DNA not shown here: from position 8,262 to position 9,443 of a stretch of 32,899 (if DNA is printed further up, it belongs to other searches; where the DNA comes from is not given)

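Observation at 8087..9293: Uncharacterised, translationally coupled two-gene module (293 aa + 110 aa), copy A, leading a dehydrogenase operon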

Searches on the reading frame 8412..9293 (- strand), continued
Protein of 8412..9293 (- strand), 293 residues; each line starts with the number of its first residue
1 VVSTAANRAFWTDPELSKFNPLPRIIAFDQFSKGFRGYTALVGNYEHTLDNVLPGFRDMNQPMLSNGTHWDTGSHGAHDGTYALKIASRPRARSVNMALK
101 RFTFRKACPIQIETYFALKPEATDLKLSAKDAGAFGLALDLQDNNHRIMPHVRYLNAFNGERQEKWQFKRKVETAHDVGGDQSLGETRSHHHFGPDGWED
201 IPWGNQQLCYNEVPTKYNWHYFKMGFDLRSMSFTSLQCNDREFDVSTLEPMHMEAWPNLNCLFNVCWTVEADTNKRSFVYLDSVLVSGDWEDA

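Call 66: search_protein_families(library=ncbifam, proteins=[L094:10781-11923:+, L075:7052-8215:+, L090:6028-7056:+, L075:11001-12239:+, L075:12305-13138:+, L075:13235-14167:-, L094:9094-9891:-, L091:13185-13949:+, L003:8153-9040:+, L003:7013-8095:+], max_evalue=1e-8)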
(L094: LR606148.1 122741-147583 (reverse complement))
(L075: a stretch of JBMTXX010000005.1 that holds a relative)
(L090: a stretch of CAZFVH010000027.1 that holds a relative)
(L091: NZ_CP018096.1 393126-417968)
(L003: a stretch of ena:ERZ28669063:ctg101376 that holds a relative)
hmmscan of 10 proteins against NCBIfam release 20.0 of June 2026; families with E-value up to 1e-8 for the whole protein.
L094:10781-11923:+ (380 aa): 14 families
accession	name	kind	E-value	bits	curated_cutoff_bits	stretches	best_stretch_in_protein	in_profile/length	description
NF010624.0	PRK14017.1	equivalog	1.4e-55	189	311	1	41-376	16-360/382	galactonate dehydratase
NF047820.1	TalGalacDh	equivalog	2.7e-53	181.2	500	1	36-367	34-355/371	L-talarate/galactarate dehydratase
NF043051.1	ManoateDhtManD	equivalog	1.5e-52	178.8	550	2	184-375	194-382/403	D-mannonate dehydratase ManD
NF040866.1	AraD_Arch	equivalog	1.6e-52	178.8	650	1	38-378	32-371/372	arabinonate dehydratase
NF011654.0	PRK15072.1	subfamily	9.3e-49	166.4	430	2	40-177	17-153/404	D-galactonate dehydratase family protein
NF040790.2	glucon_galact_dh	equivalog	7.3e-46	156.7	750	1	39-379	24-372/390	bifunctional D-gluconate/D-galactonate dehydratase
NF043002.1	HProlDhtase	equivalog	3.2e-40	138.1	500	1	33-373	25-359/366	cis-3-hydroxy-L-proline dehydratase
TIGR02534.1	mucon_cyclo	subfamily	1.1e-39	136.5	334.95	1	29-377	18-366/368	muconate/chloromuconate family cycloisomerase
NF011968.0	PRK15440.1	equivalog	5.2e-35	121.1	393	1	11-305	30-320/395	L-rhamnonate dehydratase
NF041118.1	A_G_epim_Thtga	equivalog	1.3e-20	73.9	500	1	35-321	26-308/341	L-Ala-D/L-Glu epimerase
TIGR01928.1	menC_lowGC_arch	equivalog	9.5e-20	70.9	200.65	1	25-300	8-278/325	o-succinylbenzoate synthase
NF042940.1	racemase_DgcA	equivalog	8.1e-16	58.1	400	1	29-300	15-266/323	N-acetyl-D-Glu racemase DgcA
NF011708.0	PRK15129.1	equivalog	8.7e-12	44.7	343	1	26-327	15-292/321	L-Ala-D/L-Glu epimerase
NF002782.0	PRK02901.1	equivalog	4.4e-10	39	288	1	165-327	101-263/328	o-succinylbenzoate synthase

L075:7052-8215:+ (387 aa): 16 families
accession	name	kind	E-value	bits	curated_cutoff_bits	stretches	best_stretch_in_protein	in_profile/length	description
NF010624.0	PRK14017.1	equivalog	6.2e-60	203.3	311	1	42-377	16-359/382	galactonate dehydratase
NF040866.1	AraD_Arch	equivalog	1.4e-58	198.6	650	1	38-378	31-369/372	arabinonate dehydratase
NF040790.2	glucon_galact_dh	equivalog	2.9e-50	171.2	750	1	13-382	3-373/390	bifunctional D-gluconate/D-galactonate dehydratase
NF047820.1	TalGalacDh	equivalog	7.3e-49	166.6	500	1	33-371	30-357/371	L-talarate/galactarate dehydratase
NF043051.1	ManoateDhtManD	equivalog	1e-46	159.5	550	2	41-180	17-155/403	D-mannonate dehydratase ManD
TIGR02534.1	mucon_cyclo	subfamily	5.4e-46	157.3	334.95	1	31-379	19-366/368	muconate/chloromuconate family cycloisomerase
NF011654.0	PRK15072.1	subfamily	4.1e-43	147.8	430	2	41-179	17-154/404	D-galactonate dehydratase family protein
NF011968.0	PRK15440.1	equivalog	3.1e-34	118.5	393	1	29-373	48-386/395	L-rhamnonate dehydratase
NF043002.1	HProlDhtase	equivalog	1.9e-28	99.3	500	1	40-374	32-358/366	cis-3-hydroxy-L-proline dehydratase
NF041118.1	A_G_epim_Thtga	equivalog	3.9e-22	78.8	500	1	33-328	23-314/341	L-Ala-D/L-Glu epimerase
NF042940.1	racemase_DgcA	equivalog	1.5e-20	73.7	400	1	25-325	10-284/323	N-acetyl-D-Glu racemase DgcA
NF011708.0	PRK15129.1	equivalog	9.2e-15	54.5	343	1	39-326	27-290/321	L-Ala-D/L-Glu epimerase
NF002782.0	PRK02901.1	equivalog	1.3e-14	54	288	1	155-362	88-292/328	o-succinylbenzoate synthase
TIGR01928.1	menC_lowGC_arch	equivalog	4.8e-14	52.1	200.65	1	31-300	13-277/325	o-succinylbenzoate synthase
TIGR03247.1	glucar-dehydr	equivalog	4.6e-13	48.7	828.7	1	165-377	194-404/441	glucarate dehydratase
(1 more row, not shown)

L090:6028-7056:+ (342 aa): 8 families
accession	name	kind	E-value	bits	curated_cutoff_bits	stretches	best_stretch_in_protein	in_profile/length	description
NF052537.1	CoM_syn_XcbE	exception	2.1e-80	270.3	450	1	10-331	4-322/322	coenzyme M biosynthesis enzyme XcbE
NF052482.1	sulfolyase_CuyA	equivalog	2.8e-76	256.5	450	1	10-335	4-330/332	D-cysteate sulfo-lyase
NF003030.0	PRK03910.1-3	equivalog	3.4e-65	220.4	429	1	10-336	11-335/338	D-cysteine desulfhydrase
TIGR01275.1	ACC_deam_rel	subfamily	3e-62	210.8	289.4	1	17-334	3-319/321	pyridoxal phosphate-dependent enzymes, D-cysteine desulfhydrase family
NF003032.0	PRK03910.1-5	equivalog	3.4e-56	190.8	469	1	13-333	11-327/330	D-cysteine desulfhydrase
NF003029.0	PRK03910.1-1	equivalog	1.4e-54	185.8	610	1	13-332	10-324/328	D-cysteine desulfhydrase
NF010646.0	PRK14045.1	equivalog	8.6e-50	169.8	550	1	12-335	12-324/329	1-aminocyclopropane-1-carboxylate deaminase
TIGR01274.1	ACC_deam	equivalog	6.5e-49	166.9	392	1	11-330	4-328/337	1-aminocyclopropane-1-carboxylate deaminase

L075:11001-12239:+ (412 aa): 2 families
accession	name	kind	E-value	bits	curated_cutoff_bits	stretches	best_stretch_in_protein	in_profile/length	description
NF002601.0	PRK02259.1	equivalog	1.1e-09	37.8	180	1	112-213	7-110/293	aspartoacylase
NF003706.0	PRK05324.1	subfamily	1.9e-09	37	170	0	95-201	37-137/336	succinylglutamate desuccinylase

L075:12305-13138:+ (277 aa): 0 families

L075:13235-14167:- (310 aa): 1 family
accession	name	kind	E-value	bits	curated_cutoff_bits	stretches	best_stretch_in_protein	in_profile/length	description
TIGR04001.1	thiol_BshB1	equivalog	4.4e-10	39.7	182.5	1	64-193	4-123/226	bacillithiol biosynthesis deacetylase BshB1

L094:9094-9891:- (265 aa): 195 families (the best 25 are shown)
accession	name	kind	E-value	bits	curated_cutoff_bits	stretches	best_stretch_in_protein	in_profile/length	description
NF004778.0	PRK06124.1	equivalog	1.5e-49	168.7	303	1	4-252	6-253/256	SDR family oxidoreductase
NF005559.1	PRK07231.1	subfamily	1.2e-46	159.3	215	1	7-252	2-248/249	glucose 1-dehydrogenase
NF047420.2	EF_P_mod_YmfI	equivalog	7.4e-46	156.8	238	1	12-251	2-235/236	elongation factor P 5-aminopentanone reductase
NF009466.0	PRK12826.1-2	subfamily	4e-44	150.9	222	1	9-251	3-244/248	3-oxoacyl-ACP reductase FabG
TIGR01832.1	kduD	equivalog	1e-43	149.6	338.85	1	5-251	1-245/248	2-dehydro-3-deoxy-D-gluconate 5-dehydrogenase KduD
NF009464.0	PRK12824.1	subfamily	4.3e-43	147.8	269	1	10-251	3-242/245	3-oxoacyl-ACP reductase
TIGR01829.1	AcAcCoA_reduct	subfamily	6.6e-43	147.1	302.1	1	11-251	2-240/242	acetoacetyl-CoA reductase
NF005711.0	PRK07523.1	subfamily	2.2e-42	145.4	413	1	5-253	6-253/255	SDR family oxidoreductase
NF006070.0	PRK08213.1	subfamily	6.3e-42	143.9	279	1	5-253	8-258/259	gluconate 5-dehydrogenase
TIGR01830.1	3oxo_ACP_reduc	equivalog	4.7e-41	141.1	297.75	1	12-250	1-237/239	3-oxoacyl-[acyl-carrier-protein] reductase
NF052558.1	MBtsdlDhBudC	equivalog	1.2e-40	139.6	270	1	9-253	3-243/250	meso-2,3-butanediol dehydrogenase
NF005390.0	PRK06935.1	equivalog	1.2e-40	139.4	369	1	5-252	11-256/258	2-dehydro-3-deoxy-D-gluconate 5-dehydrogenase KduD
NF004200.0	PRK05653.1-5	equivalog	4e-40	137.9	273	1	10-250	3-240/242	3-oxoacyl-ACP reductase FabG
NF009468.0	PRK12826.1-4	equivalog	2e-39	135.8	318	1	6-254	4-250/256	SDR family oxidoreductase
NF004197.0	PRK05653.1-1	equivalog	2.1e-39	135.6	332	1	6-252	4-247/249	3-oxoacyl-ACP reductase FabG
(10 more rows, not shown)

L091:13185-13949:+ (254 aa): 203 families (the best 25 are shown)
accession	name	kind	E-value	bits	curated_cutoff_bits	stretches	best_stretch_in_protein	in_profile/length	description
NF004778.0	PRK06124.1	equivalog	3.2e-55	187.3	303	1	3-252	5-253/256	SDR family oxidoreductase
NF005559.1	PRK07231.1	subfamily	1.3e-52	178.8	215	1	8-252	3-248/249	glucose 1-dehydrogenase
NF009466.0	PRK12826.1-2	subfamily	3.6e-51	174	222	1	10-251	4-244/248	3-oxoacyl-ACP reductase FabG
NF005711.0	PRK07523.1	subfamily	9.8e-50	169.5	413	1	5-251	6-251/255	SDR family oxidoreductase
TIGR01832.1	kduD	equivalog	7e-48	163.3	338.85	1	5-251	1-245/248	2-dehydro-3-deoxy-D-gluconate 5-dehydrogenase KduD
NF009468.0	PRK12826.1-4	equivalog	6.8e-47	160.3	318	1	8-250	6-246/256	SDR family oxidoreductase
NF006070.0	PRK08213.1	subfamily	5.1e-46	157.3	279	1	5-253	8-258/259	gluconate 5-dehydrogenase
TIGR01830.1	3oxo_ACP_reduc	equivalog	6.2e-46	157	297.75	1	12-250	1-237/239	3-oxoacyl-[acyl-carrier-protein] reductase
NF047420.2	EF_P_mod_YmfI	equivalog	3.2e-45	154.7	238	1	12-252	2-236/236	elongation factor P 5-aminopentanone reductase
NF053807.1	RhamDHLra1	equivalog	3.4e-45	154.7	400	1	9-253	4-249/252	L-rhamnose 1-dehydrogenase Lra1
NF012208.0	SDR_dihy_bifunc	exception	2.5e-44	151.6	325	1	12-252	1-232/233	bifunctional dihydropteridine reductase/dihydrofolate reductase TmpR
NF004202.0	PRK05653.2-2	equivalog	6.9e-44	150.3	333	1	8-250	6-246/259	3-oxoacyl-ACP reductase FabG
TIGR01829.1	AcAcCoA_reduct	subfamily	2.4e-43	148.5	302.1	1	10-252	1-241/242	acetoacetyl-CoA reductase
NF005390.0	PRK06935.1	equivalog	5.1e-43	147.3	369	1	4-253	10-257/258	2-dehydro-3-deoxy-D-gluconate 5-dehydrogenase KduD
NF006493.1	PRK08936.1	subfamily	7.5e-43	146.7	420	1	8-251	6-250/261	glucose-1-dehydrogenase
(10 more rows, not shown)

L003:8153-9040:+ (295 aa): 1 family
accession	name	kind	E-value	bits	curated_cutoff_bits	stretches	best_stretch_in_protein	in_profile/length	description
TIGR04379.1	myo_inos_iolE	equivalog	2.8e-48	165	290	1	3-290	2-287/290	myo-inosose-2 dehydratase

L003:7013-8095:+ (360 aa): 0 families

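Call 72: find_encoding_contigs(protein=P0115, flank=9000, max_places=1)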
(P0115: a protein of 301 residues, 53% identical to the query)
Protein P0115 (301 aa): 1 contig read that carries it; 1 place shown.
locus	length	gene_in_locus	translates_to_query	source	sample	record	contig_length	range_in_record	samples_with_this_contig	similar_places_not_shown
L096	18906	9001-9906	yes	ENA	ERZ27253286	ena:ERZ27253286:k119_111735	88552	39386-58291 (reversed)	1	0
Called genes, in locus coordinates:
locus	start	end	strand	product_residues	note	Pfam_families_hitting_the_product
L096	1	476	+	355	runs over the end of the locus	PF05426:Alginate_lyase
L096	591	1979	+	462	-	PF03315:SDH_beta, PF03313:SDH_alpha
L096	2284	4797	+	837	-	PF08124:Lyase_8_N, PF02278:Lyase_8, PF02884:Lyase_8_C (weak)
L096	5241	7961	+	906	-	PF07715:Plug, PF00593:TonB_dep_Rec_b-barrel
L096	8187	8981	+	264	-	PF09339:HTH_IclR, PF01614:IclR_C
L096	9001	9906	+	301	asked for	PF20562:DUF6772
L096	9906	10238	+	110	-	-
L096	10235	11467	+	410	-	PF07690:MFS_1, PF03137:OATP (weak), PF07690:MFS_1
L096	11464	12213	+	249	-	PF00106:adh_short, PF08659:KR (weak), PF13561:adh_short_C2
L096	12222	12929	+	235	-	PF00657:Lipase_GDSL, PF13472:Lipase_GDSL_2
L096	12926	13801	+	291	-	PF24684:Vgb_lyase (faint), PF08450:SGL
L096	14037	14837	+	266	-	PF20043:DUF6445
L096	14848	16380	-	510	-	PF01266:DAO, PF04820:Trp_halogenase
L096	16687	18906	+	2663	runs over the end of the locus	-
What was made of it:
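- One locus has PL8 and PL5 lyases, a TonB receptor, IclR, the pair, an MFS transporter, an SDR and SMP30, with no KduI or GH88 in view (call 72).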

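Call 73: find_encoding_contigs(protein=P0053, flank=9000, max_places=1)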
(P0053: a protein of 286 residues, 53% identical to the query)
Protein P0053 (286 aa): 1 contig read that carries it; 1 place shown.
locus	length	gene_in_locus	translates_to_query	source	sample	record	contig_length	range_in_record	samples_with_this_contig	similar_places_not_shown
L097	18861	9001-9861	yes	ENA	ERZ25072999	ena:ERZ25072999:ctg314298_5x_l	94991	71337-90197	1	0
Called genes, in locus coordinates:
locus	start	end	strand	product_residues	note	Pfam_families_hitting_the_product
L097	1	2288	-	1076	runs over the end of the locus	PF25873:WHD_MalT, PF13432:TPR_16 (faint), PF14559:TPR_19 (faint), PF13424:TPR_12, PF17874:TPR_MalT (weak), PF00515:TPR_1 (weak), PF13424:TPR_12, PF03704:BTAD, +7 more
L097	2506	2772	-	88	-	-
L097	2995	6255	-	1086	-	PF13191:AAA_16 (faint), PF25873:WHD_MalT, PF00515:TPR_1 (faint), PF07719:TPR_2 (faint), PF13424:TPR_12 (weak), PF17874:TPR_MalT, PF13424:TPR_12, PF03704:BTAD, +2 more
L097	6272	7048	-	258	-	PF18290:Nudix_hydro, PF00293:NUDIX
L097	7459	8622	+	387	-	-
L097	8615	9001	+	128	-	PF01042:Ribonuc_L-PSP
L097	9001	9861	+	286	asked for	PF20562:DUF6772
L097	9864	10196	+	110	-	PF19912:DUF6385 (weak)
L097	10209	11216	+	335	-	PF00389:2-Hacid_dh, PF02826:2-Hacid_dh_C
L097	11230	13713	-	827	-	PF26549:Tricorn_N, PF07676:PD40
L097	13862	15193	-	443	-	PF21294:Polysacc_lyase_14, PF25275:Golvesin_C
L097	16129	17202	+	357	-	PF02706:Wzz (weak), PF00990:GGDEF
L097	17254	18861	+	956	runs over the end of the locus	PF03170:CBM_BcsB_1st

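Call 74: find_encoding_contigs(protein=P0067, flank=9000, max_places=1)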
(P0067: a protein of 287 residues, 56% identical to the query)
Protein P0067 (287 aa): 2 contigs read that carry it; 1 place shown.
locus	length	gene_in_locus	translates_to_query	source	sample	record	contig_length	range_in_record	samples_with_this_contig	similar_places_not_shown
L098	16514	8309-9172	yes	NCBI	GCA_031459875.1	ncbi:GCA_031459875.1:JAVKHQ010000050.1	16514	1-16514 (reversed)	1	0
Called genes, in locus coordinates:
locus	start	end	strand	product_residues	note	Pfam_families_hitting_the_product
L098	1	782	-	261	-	PF00551:Formyl_trans_N, PF02911:Formyl_trans_C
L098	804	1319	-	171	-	PF01327:Pep_deformylase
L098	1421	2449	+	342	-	PF00291:PALP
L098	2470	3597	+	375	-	PF02746:MR_MLE_N, PF13378:MR_MLE_C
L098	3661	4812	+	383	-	PF01979:Amidohydro_1, PF07969:Amidohydro_3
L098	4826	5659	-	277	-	PF00528:BPD_transp_1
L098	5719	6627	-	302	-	PF19300:BPD_transp_1_N, PF00528:BPD_transp_1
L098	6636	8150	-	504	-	PF00496:SBP_bac_5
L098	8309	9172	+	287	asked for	PF20562:DUF6772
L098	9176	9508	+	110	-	-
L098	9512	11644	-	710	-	PF17764:PriA_3primeBD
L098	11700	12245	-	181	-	PF01121:CoaE (faint), PF02224:Cytidylate_kin, PF13189:Cytidylate_kin2, PF13191:AAA_16 (weak), PF13238:AAA_18, PF13671:AAA_33 (faint), PF13207:AAA_17, PF02224:Cytidylate_kin (weak), +1 more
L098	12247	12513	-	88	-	PF04025:RemA-like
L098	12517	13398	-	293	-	PF03755:YicC-like_N, PF08340:YicC-like_C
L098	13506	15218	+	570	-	PF05833:NFACT_N, PF05670:NFACT-R_1 (weak), PF18297:NFACT-R_2 (weak)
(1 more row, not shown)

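Call 75: find_encoding_contigs(protein=P0100, flank=9000, max_places=1)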
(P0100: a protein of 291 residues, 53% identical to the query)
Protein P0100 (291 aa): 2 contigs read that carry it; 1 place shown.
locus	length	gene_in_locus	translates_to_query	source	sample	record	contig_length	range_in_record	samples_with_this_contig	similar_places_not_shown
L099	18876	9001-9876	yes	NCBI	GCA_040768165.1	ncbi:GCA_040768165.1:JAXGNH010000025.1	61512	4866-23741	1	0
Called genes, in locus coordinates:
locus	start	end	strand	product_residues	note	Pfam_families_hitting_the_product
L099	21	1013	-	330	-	PF04166:PdxA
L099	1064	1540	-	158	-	PF06445:GyrI-like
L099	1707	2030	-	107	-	-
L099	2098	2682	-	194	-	PF08241:Methyltransf_11 (weak), PF08242:Methyltransf_12, PF13649:Methyltransf_25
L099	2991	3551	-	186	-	-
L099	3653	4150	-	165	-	-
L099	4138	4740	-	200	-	-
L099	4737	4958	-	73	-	PF01909:NTP_transf_2, PF18765:Polbeta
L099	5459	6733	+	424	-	PF03952:Enolase_N, PF00113:Enolase_C, PF13378:MR_MLE_C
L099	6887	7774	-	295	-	PF01177:Asp_Glu_race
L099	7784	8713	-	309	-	PF07722:Peptidase_C26, PF00117:GATase, PF07722:Peptidase_C26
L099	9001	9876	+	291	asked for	PF20562:DUF6772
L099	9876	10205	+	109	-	PF19912:DUF6385 (weak)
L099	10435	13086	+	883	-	PF01624:MutS_I, PF05188:MutS_II, PF05192:MutS_III, PF05190:MutS_IV, PF00488:MutS_V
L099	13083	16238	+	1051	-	PF20176:DUF6541 (weak)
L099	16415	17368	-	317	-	PF25145:NfeD1b_N, PF01972:SDH_protease (faint), PF00574:CLP_protease, PF01343:Peptidase_S49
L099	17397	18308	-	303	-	-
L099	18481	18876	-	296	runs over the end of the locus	PF00528:BPD_transp_1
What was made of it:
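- The neighbourhoods are heterogeneous, and some look amino-acid-related: PALP, Asp/Glu racemase, AstE-like and RidA genes (calls 66, 73-75).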

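Call 76: find_encoding_contigs(protein=P0117, flank=9000, max_places=1)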
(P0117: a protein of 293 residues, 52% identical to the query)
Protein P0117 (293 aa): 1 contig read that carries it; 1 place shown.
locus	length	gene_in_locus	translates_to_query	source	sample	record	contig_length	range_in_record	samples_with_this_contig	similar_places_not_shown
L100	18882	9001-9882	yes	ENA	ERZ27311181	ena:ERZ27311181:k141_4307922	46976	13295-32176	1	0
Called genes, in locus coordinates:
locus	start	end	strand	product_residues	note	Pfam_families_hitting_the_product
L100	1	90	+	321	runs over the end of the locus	PF24827:AstE_AspA_cat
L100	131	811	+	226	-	PF22624:AASDHPPT_N (weak), PF01648:ACPS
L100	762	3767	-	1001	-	PF01619:Pro_dh, PF00171:Aldedh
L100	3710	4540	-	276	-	PF18327:PRODH (weak), PF14850:Pro_dh-DNA_bdg, PF01619:Pro_dh (weak)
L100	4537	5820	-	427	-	PF01547:SBP_bac_1, PF13416:SBP_bac_8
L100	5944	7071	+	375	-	PF02746:MR_MLE_N, PF13378:MR_MLE_C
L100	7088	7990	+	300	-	PF00528:BPD_transp_1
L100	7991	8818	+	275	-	PF00528:BPD_transp_1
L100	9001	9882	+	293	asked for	PF20562:DUF6772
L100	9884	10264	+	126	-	-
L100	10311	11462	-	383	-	PF01757:Acyl_transf_3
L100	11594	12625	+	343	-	PF01497:Peripla_BP_2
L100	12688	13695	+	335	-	PF01032:FecCD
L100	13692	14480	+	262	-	PF00005:ABC_tran, PF02463:SMC_N (faint), PF13304:AAA_21 (weak)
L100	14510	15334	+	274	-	PF00596:Aldolase_II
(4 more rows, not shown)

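Call 77: find_encoding_contigs(protein=P0058, flank=9000, max_places=1)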
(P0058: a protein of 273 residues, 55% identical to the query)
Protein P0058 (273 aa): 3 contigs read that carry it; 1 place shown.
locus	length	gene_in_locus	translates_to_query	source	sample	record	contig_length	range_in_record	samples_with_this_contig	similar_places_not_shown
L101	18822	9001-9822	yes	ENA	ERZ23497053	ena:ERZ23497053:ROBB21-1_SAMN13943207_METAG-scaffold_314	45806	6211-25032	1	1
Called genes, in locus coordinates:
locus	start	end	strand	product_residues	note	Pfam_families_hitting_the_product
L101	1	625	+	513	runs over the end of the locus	-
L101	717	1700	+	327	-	PF00005:ABC_tran, PF08352:oligo_HPY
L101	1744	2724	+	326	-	PF00005:ABC_tran, PF08352:oligo_HPY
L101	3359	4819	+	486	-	PF01547:SBP_bac_1, PF13416:SBP_bac_8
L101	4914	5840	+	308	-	PF00528:BPD_transp_1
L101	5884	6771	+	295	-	PF00528:BPD_transp_1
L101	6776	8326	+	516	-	-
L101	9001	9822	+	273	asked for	PF20562:DUF6772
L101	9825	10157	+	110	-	PF19912:DUF6385 (weak)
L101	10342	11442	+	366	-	PF00296:Bac_luciferase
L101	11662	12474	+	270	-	PF05721:PhyH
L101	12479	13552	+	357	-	PF01408:GFO_IDH_MocA, PF22725:GFO_IDH_MocA_C3, PF02894:GFO_IDH_MocA_C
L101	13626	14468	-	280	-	PF05721:PhyH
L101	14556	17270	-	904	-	PF04932:Wzy_C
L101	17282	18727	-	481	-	PF12770:CHAT, PF01364:Peptidase_C25 (weak)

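Call 81: search_protein_families(library=phrogs, proteins=[window:8412-9293:-], max_evalue=0.1)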
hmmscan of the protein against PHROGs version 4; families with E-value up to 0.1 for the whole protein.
window:8412-9293:- (293 aa): 0 families

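Call 82: search_protein_families(library=padloc, proteins=[window:8412-9293:-], max_evalue=0.1)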
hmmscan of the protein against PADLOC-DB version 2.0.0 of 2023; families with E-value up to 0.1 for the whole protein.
window:8412-9293:- (293 aa): 0 families
